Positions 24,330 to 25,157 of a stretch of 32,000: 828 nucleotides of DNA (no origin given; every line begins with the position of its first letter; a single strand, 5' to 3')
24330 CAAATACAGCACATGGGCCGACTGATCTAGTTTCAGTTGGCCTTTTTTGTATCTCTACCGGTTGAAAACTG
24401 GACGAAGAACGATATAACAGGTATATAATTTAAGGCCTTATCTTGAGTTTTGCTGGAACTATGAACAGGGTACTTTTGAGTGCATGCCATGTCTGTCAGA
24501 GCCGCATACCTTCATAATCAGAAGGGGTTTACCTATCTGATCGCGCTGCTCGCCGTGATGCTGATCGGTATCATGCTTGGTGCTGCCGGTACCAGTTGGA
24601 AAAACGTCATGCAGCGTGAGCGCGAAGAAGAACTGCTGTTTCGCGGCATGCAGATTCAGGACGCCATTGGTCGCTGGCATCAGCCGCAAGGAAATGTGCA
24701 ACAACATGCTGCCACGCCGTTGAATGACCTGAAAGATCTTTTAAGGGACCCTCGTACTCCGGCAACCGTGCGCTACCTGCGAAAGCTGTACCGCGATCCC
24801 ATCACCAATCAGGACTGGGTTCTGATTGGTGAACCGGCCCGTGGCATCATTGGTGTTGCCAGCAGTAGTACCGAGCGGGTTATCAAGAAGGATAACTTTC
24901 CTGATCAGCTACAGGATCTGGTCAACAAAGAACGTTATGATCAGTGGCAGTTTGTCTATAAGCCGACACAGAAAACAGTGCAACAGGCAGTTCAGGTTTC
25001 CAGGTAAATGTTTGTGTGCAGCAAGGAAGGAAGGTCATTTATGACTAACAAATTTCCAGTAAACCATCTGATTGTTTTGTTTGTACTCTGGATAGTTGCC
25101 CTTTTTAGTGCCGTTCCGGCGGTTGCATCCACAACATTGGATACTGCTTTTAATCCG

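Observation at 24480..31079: Compact pilus/T2SS-like module with a ~1027-aa delta-60-repeat propeller protein inserted between pseudopilin and platform genes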

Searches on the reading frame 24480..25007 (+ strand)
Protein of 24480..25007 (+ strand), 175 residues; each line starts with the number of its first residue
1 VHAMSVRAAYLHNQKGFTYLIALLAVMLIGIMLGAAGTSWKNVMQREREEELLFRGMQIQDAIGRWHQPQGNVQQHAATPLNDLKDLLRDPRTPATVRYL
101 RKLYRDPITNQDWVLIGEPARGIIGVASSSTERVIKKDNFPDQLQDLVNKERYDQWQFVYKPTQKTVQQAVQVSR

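Call 7: search_protein_families(library=pfam, proteins=[window:24480-25007:+], max_evalue=0.01)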
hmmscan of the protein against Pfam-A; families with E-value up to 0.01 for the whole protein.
window:24480-25007:+ (175 aa): 0 families

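Call 8: search_protein_families(library=ncbifam, proteins=[window:24480-25007:+], max_evalue=0.01)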
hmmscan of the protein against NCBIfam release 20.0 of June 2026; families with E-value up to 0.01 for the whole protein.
window:24480-25007:+ (175 aa): 1 family
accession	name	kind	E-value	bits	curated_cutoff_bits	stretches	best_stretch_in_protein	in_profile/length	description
NF007800.0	PRK10506.1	equivalog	0.0076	16.1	158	0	11-49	5-43/163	prepilin peptidase-dependent protein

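Call 13: find_homologous_proteins(query=window:24489-25007:+, max_evalue=0.001)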
Query window:24489-25007:+ (172 aa): 325 proteins with E <= 0.001 among 411 candidates; the best 120 are listed.
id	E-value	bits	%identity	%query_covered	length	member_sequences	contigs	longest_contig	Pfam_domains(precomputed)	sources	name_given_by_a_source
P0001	7.5e-108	376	99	100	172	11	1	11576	-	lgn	-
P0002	1.6e-96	339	90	97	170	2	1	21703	-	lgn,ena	-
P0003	7.1e-96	337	90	96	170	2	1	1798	-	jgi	jgi:type II secretory pathway pseudopilin PulG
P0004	1.0e-95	336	90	96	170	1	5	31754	-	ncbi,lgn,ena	-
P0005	1.1e-95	336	89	99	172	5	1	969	-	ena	-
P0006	2.5e-95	335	90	96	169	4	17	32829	-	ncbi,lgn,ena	-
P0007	1.6e-94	332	87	97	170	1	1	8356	-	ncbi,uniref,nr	ncbi:MAG: type II secretion system GspH family protein [Trichlorobacter sp.]|uniref:type II secretio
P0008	2.1e-94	332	90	96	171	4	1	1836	-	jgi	-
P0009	7.7e-92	323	84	100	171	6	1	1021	-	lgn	-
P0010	6.5e-90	317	85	96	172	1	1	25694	-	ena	-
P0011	3.7e-88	311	84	96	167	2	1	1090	-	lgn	-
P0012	2.0e-85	303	82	95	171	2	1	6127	-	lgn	-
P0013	1.2e-82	294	75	98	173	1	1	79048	-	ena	-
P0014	3.5e-81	289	74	98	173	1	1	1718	-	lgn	-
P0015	2.9e-78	279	75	98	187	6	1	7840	-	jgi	jgi:type II secretory pathway pseudopilin PulG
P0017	1.1e-74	268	73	93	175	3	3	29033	-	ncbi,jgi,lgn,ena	jgi:type II secretory pathway pseudopilin PulG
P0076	4.4e-52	194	61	89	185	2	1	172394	-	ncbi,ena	-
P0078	7.2e-52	193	59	87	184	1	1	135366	-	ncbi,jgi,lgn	ncbi:MAG TPA: type II secretion system protein [Desulfuromonadaceae bacterium]|jgi:type II secretory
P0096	1.4e-49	186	55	86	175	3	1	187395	-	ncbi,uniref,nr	ncbi:type II secretion system protein [Pelotalea chapellei]|uniref:Type II secretion system protein 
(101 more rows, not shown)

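Call 16: find_related_loci(query=A1, collection=genome_contigs, flank=10000)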
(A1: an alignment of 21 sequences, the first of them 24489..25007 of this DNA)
Query A1 (172 aa) in genome_contigs; peptide patterns used: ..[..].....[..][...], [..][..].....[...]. (x = any residue, [..] = any of these).
440 stretches matched a pattern; 285 encode a relative of the query (tblastn E <= 1e-3); the best 80 are kept; 80 distinct loci.
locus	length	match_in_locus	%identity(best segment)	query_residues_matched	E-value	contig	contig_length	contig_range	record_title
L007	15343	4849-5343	90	1-165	7e-101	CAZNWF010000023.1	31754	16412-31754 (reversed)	MAG TPA_asm: uncultured Geobacter sp. isolate SRP220891_co4_31 genome assembly, contig: NODE_2294_length_31754_cov_21.08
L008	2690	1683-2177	90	1-165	8e-103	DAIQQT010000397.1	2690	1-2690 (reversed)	MAG TPA_asm: Trichlorobacter sp. isolate CTOTU29515 NODE_23100_length_2690_cov_4.431879, whole genome shotgun sequence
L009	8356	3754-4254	87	1-167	4e-99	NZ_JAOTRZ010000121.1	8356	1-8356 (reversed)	MAG: Trichlorobacter sp. isolate MAG11 5109_A_contig_756, whole genome shotgun sequence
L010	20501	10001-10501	88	1-167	5e-99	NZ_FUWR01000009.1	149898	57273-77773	Trichlorobacter thiogenes strain ATCC BAA-34, whole genome shotgun sequence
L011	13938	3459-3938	73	4-163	4e-79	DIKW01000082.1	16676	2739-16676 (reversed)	MAG TPA_asm: Geobacter sp. UBA5608 UBA5608_contig_113981, whole genome shotgun sequence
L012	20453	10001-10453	70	10-160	6e-73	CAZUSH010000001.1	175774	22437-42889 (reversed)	MAG TPA_asm: uncultured Geobacter sp. isolate binchicken_co273_237 genome assembly, contig: NODE_62_length_175774_cov_7.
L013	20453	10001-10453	61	10-162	1e-60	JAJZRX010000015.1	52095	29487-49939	MAG: Deltaproteobacteria bacterium isolate SKS3.bin12 NODE_899_length_52095_cov_3.326374, whole genome shotgun sequence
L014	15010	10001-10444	63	8-157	1e-61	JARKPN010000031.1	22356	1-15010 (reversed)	MAG: Geobacteraceae bacterium isolate D180_maxbin.001 k141_19186, whole genome shotgun sequence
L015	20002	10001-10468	59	5-162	1e-61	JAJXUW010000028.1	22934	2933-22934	MAG: Deltaproteobacteria bacterium isolate BP5.bin119 NODE_3609_length_22934_cov_3.765730, whole genome shotgun sequence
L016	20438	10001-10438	62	10-157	2e-61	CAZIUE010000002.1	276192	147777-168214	MAG TPA_asm: uncultured Pelobacter sp. isolate binchicken_co22_46 genome assembly, contig: NODE_15_length_276192_cov_56.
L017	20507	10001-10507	53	1-165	2e-58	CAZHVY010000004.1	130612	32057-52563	MAG TPA_asm: uncultured Geobacter sp. isolate binchicken_co20_405 genome assembly, contig: NODE_341_length_130612_cov_43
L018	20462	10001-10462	60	8-163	4e-58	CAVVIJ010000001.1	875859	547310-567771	MAG: uncultured delta proteobacterium isolate MFD02923.bin.1.133 genome assembly, contig: contig_12389, whole genome sho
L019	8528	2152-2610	58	5-159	4e-58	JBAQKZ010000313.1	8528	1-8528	MAG: Geobacteraceae bacterium isolate MFD12071_ilm_asm_bin1 k127_31284, whole genome shotgun sequence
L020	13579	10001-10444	56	10-159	3e-58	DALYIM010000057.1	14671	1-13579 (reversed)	MAG TPA_asm: Desulfuromonadaceae bacterium isolate CTOTU46591 NODE_147_length_14671_cov_6.466201, whole genome shotgun s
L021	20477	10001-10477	56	10-170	8e-58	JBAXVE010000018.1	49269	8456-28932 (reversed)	MAG: Desulfuromonadales bacterium isolate ELA679 MAG679_18, whole genome shotgun sequence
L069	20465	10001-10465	51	8-158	4e-46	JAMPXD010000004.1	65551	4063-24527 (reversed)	MAG: Geobacteraceae bacterium isolate R2F_R2FSRR_metabat.21 R2F_C208, whole genome shotgun sequence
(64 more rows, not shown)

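Call 20: find_encoding_contigs(protein=P0017, flank=10000, max_places=1)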
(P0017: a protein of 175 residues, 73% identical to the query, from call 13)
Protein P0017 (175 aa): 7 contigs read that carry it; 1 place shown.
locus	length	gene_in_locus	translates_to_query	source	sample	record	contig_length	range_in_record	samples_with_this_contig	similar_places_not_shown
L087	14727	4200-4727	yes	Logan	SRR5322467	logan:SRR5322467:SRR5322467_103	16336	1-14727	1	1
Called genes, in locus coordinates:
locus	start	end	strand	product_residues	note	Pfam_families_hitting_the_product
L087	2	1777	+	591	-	?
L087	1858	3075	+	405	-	PF03445:DUF294, PF10335:DUF294_C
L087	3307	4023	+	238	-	-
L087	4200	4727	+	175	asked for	-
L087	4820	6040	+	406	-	PF00482:T2SSF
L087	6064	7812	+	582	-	PF05157:MshEN, PF00437:T2SSE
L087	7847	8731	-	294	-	PF01833:TIG (faint)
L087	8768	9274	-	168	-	PF07963:N_methyl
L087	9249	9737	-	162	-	PF07963:N_methyl (weak)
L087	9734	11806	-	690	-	PF00515:TPR_1 (faint), PF07719:TPR_2 (faint), PF13414:TPR_11 (faint), PF03958:Secretin_N (weak), PF00263:Secretin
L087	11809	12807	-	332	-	-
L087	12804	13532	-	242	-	PF00005:ABC_tran, PF13304:AAA_21 (weak)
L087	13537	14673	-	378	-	-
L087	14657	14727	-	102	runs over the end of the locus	-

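Call 21: find_encoding_contigs(protein=P0096, flank=10000, max_places=1)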
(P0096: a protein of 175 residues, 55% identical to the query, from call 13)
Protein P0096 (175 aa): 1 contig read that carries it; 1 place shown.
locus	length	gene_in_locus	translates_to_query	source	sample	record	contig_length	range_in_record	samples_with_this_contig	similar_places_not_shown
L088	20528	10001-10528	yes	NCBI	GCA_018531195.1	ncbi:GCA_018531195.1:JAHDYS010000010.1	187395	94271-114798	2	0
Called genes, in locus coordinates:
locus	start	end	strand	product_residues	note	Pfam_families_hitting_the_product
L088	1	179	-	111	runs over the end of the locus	-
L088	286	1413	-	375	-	-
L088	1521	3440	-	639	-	PF00012:HSP70, PF06723:MreB_Mbl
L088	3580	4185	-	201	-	PF01025:GrpE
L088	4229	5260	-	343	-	PF03444:WHD_HrcA (weak), PF01628:HrcA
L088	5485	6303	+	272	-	PF01177:Asp_Glu_race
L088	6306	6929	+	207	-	PF10646:Germane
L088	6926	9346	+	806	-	PF02574:S-methyl_trans, PF00809:Pterin_bind, PF02607:B12-binding_2, PF02310:B12-binding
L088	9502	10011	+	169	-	-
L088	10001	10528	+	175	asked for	-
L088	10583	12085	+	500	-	PF21563:Mcp40H-20_sensor (weak), PF00672:HAMP, PF00512:HisKA, PF02518:HATPase_c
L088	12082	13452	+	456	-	PF00072:Response_reg, PF00158:Sigma54_activat, PF14532:Sigma54_activ_2, PF07724:AAA_2 (weak), PF07728:AAA_5, PF25601:AAA_lid_14, PF02954:HTH_8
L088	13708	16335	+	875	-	PF01436:NHL (faint), PF17170:DUF5128 (faint), PF17936:Big_6 (faint), PF19077:Big_13 (faint), PF09136:Glucodextran_B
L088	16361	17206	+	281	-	PF14522:Cytochrome_C7 (faint), PF09699:Paired_CXXCH_1 (faint)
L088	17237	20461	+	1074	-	PF09699:Paired_CXXCH_1 (faint), PF14522:Cytochrome_C7 (faint), PF14537:Cytochrom_c3_2 (faint), PF09698:GSu_C4xC__C2xCH (weak)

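Call 31: find_encoding_contigs(protein=P0076, flank=10000, max_places=1)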
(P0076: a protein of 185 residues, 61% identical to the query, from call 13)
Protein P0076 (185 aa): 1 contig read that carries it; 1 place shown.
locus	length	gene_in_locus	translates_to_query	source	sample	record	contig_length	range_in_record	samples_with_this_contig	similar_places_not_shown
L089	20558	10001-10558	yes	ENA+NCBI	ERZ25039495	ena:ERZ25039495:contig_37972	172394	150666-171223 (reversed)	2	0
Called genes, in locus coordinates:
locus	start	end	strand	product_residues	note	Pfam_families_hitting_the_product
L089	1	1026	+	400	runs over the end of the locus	PF00482:T2SSF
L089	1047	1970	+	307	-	PF11104:PilM_2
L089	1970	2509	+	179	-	PF05137:PilN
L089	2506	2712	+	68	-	-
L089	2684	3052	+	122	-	PF04350:PilO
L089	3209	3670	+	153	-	-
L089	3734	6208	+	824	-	PF07719:TPR_2 (faint), PF03958:Secretin_N (weak), PF00263:Secretin, PF00963:Cohesin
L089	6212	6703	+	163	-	PF07963:N_methyl (weak)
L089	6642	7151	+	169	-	PF07963:N_methyl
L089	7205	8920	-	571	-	PF05157:MshEN, PF00437:T2SSE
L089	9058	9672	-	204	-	-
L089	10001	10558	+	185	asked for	-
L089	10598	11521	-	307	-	PF01833:TIG, PF20144:TIG_SUH (faint), PF01833:TIG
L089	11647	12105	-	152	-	PF14052:Caps_assemb_Wzi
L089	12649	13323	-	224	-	-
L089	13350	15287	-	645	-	PF13727:CoA_binding_3, PF13460:NAD_binding_10 (faint), PF01073:3Beta_HSD, PF01370:Epimerase, PF02719:Polysacc_synt_2, PF04321:RmlD_sub_bind, PF16363:GDP_Man_Dehyd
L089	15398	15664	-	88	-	-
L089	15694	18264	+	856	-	PF02563:Poly_export, PF10531:SLBB, PF22461:SLBB_2, PF10531:SLBB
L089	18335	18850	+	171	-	PF02706:Wzz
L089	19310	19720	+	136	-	PF13807:GNVR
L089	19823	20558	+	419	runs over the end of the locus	PF01943:Polysacc_synt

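Call 32: find_encoding_contigs(protein=P0078, flank=10000, max_places=1)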
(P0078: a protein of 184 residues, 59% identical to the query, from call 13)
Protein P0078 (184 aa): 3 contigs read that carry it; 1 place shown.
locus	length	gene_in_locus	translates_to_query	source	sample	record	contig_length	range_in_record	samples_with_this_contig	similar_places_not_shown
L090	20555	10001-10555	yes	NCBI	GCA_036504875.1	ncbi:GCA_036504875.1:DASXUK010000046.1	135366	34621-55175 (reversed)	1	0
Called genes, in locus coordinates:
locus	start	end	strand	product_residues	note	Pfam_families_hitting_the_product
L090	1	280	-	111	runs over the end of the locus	-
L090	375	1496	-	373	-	PF00226:DnaJ, PF01556:DnaJ_C, PF00684:DnaJ_CXXCXGXG, PF15777:Anti-TRAP (faint), PF27439:DnaJ_C_2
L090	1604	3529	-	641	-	PF00012:HSP70, PF06723:MreB_Mbl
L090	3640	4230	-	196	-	PF01025:GrpE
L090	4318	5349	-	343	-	PF03444:WHD_HrcA, PF01628:HrcA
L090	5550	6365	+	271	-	PF01177:Asp_Glu_race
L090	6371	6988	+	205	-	PF10646:Germane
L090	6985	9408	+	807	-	PF02574:S-methyl_trans, PF00809:Pterin_bind, PF03599:CdhD (faint), PF02607:B12-binding_2, PF02310:B12-binding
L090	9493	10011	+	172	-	-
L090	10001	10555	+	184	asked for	-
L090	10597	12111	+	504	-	PF21563:Mcp40H-20_sensor (faint), PF00672:HAMP, PF00512:HisKA, PF02518:HATPase_c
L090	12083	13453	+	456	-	PF00072:Response_reg, PF00158:Sigma54_activat, PF14532:Sigma54_activ_2, PF07724:AAA_2 (faint), PF07728:AAA_5 (weak), PF25601:AAA_lid_14, PF02954:HTH_8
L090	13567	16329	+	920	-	PF01436:NHL (faint), PF17936:Big_6 (faint), PF12733:Cadherin-like (faint), PF19077:Big_13 (faint), PF13750:Big_3_3 (faint), PF09136:Glucodextran_B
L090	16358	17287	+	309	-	PF14522:Cytochrome_C7 (faint), PF09699:Paired_CXXCH_1 (faint)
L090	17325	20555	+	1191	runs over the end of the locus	PF09699:Paired_CXXCH_1 (faint), PF14522:Cytochrome_C7 (faint), PF14537:Cytochrom_c3_2 (faint), PF22113:Mtrc-MtrF_II-IV_dom (faint), PF09698:GSu_C4xC__C2xCH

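Call 46: search_solved_structures(query=A1, max_evalue=10, show_alignments=1)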
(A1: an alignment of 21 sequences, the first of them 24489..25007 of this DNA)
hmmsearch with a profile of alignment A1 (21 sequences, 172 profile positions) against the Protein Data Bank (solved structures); distinct sequences matched with E-value up to 10: 7.
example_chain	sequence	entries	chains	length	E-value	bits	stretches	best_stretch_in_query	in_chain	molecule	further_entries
1gk4_A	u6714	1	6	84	0.15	14.7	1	40-83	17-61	VIMENTIN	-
9egp_A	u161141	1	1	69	0.15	14.7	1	5-30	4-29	Geopilin domain 1 protein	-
7tgg_A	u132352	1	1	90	0.27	13.8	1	5-30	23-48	Geopilin domain 1 protein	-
3k9o_B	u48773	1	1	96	1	12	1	45-88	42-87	Ubiquitin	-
5oql_l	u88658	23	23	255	1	12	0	90-114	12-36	40S ribosomal protein S1 | Small ribosomal subunit protein eS1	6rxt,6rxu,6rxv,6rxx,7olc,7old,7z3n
2k25_A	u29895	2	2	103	1.1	11.9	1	45-88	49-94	UBB | ubiquitin B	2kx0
9laa_A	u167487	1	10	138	1.1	11.9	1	4-31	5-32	Type IV pilin protein PilA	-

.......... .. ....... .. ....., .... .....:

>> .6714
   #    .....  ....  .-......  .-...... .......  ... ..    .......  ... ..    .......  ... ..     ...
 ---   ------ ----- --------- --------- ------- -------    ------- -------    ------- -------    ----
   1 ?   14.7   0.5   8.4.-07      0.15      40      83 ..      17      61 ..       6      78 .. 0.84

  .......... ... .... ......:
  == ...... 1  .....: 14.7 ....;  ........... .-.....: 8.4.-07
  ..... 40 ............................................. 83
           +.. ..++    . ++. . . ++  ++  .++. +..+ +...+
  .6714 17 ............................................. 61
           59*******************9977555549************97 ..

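Call 47: search_protein_families(library=pfam, proteins=[L087:3307-4023:+, L089:9058-9672:-], max_evalue=1)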
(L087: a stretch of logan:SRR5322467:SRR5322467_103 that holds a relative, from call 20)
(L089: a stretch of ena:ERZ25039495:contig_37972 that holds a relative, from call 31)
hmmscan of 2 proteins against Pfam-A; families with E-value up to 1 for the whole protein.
L087:3307-4023:+ (238 aa): 2 families
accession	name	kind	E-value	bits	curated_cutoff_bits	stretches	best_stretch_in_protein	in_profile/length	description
PF07238.19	PilZ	-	5.3e-05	23.9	22.5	1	121-221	2-101/102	PilZ domain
PF02707.21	MOSP_N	-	0.017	15.4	25.1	1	62-113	3-56/196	Major Outer Sheath Protein N-terminal region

L089:9058-9672:- (204 aa): 0 families

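Call 52: list_cluster_members(proteins=[L017:12902-14794:-, L017:15735-18749:-, L017:15735-18674:-, L017:11633-12841:-, L017:11633-12769:-, L017:11633-12760:-, L069:13934-15985:+, L010:10532-13603:+, L010:10547-13603:+, L093:7739-9754:+])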
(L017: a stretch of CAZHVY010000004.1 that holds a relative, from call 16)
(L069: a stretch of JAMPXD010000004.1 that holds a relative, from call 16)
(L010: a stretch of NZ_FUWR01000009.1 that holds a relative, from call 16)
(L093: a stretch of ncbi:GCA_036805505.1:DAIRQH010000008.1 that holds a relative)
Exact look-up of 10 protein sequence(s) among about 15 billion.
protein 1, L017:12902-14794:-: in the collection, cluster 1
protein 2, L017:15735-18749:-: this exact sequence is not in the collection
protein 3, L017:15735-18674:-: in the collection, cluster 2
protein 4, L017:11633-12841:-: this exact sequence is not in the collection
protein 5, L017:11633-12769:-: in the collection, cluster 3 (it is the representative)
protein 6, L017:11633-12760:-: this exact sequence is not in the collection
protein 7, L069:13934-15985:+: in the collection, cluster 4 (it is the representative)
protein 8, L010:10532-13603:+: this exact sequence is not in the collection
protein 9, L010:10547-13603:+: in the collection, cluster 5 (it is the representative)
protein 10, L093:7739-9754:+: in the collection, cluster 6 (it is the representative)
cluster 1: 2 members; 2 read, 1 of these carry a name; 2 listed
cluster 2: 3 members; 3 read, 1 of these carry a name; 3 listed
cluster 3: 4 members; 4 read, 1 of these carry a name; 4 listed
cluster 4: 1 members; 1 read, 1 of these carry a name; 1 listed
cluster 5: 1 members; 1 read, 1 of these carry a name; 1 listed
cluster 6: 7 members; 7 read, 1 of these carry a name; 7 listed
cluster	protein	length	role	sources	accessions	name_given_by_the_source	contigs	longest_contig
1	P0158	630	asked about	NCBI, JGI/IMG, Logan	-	-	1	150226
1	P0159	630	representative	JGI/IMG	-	hypothetical protein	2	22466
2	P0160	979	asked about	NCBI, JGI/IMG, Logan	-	-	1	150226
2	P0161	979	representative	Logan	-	-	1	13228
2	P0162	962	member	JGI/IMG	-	hypothetical protein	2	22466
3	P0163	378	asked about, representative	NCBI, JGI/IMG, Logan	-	-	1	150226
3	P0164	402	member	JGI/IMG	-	hypothetical protein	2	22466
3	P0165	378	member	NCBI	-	-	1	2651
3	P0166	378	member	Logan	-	-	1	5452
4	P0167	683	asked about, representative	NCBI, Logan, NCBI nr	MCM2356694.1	MAG: hypothetical protein NDI77_00960 [Geobacteraceae bacterium] | hypothetical protein [Geobacteraceae bacterium]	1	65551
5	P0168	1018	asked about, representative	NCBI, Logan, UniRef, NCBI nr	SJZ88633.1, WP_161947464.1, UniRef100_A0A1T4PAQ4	delta-60 repeat domain-containing protein [Trichlorobacter thiogenes] | Delta-60 repeat domain-containing protein n=1 Tax=Trichlorobacter thiogenes TaxID=115783 ...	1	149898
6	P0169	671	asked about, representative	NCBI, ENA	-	-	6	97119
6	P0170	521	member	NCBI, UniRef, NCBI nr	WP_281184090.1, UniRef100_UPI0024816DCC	C10 family peptidase [Trichlorobacter lovleyi] | C10 family peptidase n=1 Tax=Trichlorobacter lovleyi TaxID=313985 RepID=UPI0024816DCC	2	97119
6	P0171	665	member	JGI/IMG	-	-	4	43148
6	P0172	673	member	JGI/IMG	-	-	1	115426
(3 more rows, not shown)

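Call 61: predict_structure(alignment_id=A1)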
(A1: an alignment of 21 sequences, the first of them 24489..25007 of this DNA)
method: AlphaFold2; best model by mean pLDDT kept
length: 172 residues; sequences in the alignment: 21
mean_pLDDT: 81.8   pTM: 0.68
mean pLDDT of the five models: 81.8, 80.8, 75.7, 73.6, 72.7
residues with pLDDT >= 90: 77; 70-90: 56; 50-70: 25; < 50: 14
segments of 3 or more residues with pLDDT < 50: 162-172
pLDDT, mean of each block of 10 residues (from residue 1): 51 80 91 90 94 93 74 71 82 81 94 91 95 88 91 88 46 42
secondary structure, 60 per line:
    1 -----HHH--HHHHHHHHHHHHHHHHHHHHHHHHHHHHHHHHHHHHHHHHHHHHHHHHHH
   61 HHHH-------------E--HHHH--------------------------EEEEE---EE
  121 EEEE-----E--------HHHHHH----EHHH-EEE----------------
elements in order: H11-64 H81-84 E111-115 E119-124 H139-144 E154-156
